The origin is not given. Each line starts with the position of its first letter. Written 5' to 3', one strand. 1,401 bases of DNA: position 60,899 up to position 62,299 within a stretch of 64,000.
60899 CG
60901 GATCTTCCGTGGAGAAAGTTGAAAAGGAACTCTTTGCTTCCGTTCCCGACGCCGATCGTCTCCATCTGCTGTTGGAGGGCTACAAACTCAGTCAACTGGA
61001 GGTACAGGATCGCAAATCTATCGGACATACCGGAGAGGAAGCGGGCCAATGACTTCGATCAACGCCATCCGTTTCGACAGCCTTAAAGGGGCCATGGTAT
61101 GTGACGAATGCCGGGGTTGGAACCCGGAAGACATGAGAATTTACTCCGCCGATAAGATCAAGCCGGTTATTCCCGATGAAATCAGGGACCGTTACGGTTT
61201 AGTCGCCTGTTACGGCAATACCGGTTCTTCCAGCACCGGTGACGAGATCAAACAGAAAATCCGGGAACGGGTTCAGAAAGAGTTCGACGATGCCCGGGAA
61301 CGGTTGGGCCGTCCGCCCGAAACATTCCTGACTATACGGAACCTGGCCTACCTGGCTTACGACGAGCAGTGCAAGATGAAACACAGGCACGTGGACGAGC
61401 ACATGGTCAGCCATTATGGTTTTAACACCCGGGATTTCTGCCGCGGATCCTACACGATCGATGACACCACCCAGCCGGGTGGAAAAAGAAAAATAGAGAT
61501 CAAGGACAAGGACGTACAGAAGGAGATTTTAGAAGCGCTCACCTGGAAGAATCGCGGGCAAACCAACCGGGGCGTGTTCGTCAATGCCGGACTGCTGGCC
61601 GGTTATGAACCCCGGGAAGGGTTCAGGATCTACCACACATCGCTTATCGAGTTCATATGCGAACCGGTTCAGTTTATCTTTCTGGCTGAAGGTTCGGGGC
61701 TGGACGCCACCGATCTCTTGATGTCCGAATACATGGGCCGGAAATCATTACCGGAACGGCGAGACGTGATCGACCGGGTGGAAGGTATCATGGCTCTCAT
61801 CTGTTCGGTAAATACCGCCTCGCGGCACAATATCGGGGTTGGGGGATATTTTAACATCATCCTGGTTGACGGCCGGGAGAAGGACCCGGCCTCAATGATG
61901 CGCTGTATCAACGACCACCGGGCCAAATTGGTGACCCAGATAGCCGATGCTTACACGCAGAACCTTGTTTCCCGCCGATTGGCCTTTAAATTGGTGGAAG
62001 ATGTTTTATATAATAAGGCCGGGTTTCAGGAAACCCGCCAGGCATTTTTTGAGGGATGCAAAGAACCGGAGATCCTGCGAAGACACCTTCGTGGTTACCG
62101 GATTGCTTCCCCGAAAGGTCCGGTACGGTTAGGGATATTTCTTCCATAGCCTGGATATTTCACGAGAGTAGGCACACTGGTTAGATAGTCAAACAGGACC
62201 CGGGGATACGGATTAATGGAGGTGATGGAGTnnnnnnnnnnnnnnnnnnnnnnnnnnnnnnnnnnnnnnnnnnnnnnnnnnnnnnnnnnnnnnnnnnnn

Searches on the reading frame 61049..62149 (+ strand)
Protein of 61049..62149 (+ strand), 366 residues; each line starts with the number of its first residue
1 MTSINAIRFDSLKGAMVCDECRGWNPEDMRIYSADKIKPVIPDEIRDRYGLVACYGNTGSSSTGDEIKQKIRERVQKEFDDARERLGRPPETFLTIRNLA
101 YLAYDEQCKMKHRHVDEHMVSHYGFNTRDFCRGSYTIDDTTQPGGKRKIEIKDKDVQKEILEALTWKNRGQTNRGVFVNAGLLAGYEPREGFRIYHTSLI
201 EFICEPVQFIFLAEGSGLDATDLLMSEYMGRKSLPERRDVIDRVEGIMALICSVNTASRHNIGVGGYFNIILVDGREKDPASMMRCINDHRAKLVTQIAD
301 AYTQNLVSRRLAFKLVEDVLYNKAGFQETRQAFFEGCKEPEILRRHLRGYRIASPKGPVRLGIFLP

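Call 4: search_protein_families(library=pfam, proteins=[window:61049-62149:+], max_evalue=0.01)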
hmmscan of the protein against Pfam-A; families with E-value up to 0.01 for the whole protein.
window:61049-62149:+ (366 aa): 0 families

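Call 8: search_protein_families(library=pfam, proteins=[window:61049-62149:+], max_evalue=10)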
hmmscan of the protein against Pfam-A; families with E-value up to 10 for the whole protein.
window:61049-62149:+ (366 aa): 1 family
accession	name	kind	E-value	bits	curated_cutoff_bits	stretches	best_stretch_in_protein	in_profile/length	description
PF05957.18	DUF883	-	0.034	14.5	25.4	1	61-88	23-49/53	DUF883 N-terminal domain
